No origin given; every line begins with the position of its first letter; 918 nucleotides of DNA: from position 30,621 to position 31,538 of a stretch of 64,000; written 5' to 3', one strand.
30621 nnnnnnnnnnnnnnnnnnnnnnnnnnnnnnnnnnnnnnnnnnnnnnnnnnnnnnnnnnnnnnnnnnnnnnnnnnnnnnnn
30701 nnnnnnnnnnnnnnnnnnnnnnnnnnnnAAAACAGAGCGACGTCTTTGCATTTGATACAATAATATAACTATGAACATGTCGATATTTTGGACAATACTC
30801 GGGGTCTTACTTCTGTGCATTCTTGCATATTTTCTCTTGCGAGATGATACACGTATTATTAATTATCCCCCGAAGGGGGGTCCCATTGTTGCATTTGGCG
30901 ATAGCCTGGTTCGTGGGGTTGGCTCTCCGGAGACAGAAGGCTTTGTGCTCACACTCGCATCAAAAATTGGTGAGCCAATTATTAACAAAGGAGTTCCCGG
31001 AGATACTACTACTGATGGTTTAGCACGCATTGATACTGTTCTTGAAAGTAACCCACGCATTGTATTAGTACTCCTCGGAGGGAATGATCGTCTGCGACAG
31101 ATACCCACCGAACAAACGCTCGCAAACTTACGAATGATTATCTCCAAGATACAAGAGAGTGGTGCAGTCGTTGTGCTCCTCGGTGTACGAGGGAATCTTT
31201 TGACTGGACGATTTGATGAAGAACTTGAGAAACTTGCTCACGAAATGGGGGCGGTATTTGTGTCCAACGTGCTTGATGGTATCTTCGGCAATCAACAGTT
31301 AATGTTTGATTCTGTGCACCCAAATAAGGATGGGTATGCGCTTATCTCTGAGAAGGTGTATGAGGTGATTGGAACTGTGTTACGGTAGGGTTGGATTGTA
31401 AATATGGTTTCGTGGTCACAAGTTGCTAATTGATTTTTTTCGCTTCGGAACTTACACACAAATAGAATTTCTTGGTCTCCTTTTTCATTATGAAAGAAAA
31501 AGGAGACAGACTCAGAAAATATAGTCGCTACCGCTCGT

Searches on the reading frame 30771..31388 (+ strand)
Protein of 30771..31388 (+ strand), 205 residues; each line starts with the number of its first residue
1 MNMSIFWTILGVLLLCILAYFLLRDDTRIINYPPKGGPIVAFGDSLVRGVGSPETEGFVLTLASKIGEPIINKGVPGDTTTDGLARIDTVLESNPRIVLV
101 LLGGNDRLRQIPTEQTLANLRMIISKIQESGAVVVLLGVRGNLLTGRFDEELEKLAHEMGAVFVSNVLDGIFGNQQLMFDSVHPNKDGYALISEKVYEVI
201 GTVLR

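Call 91: search_protein_families(library=pfam, proteins=[window:30771-31388:+], max_evalue=0.001)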
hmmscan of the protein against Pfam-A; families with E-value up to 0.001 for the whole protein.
window:30771-31388:+ (205 aa): 2 families
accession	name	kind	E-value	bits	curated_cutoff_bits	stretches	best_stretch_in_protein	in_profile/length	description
PF13472.12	Lipase_GDSL_2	-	1.3e-22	81.6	32.9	1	41-191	1-178/178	GDSL-like Lipase/Acylhydrolase family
PF00657.28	Lipase_GDSL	-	2.1e-10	41.6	23.6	1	39-195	1-207/208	GDSL-like Lipase/Acylhydrolase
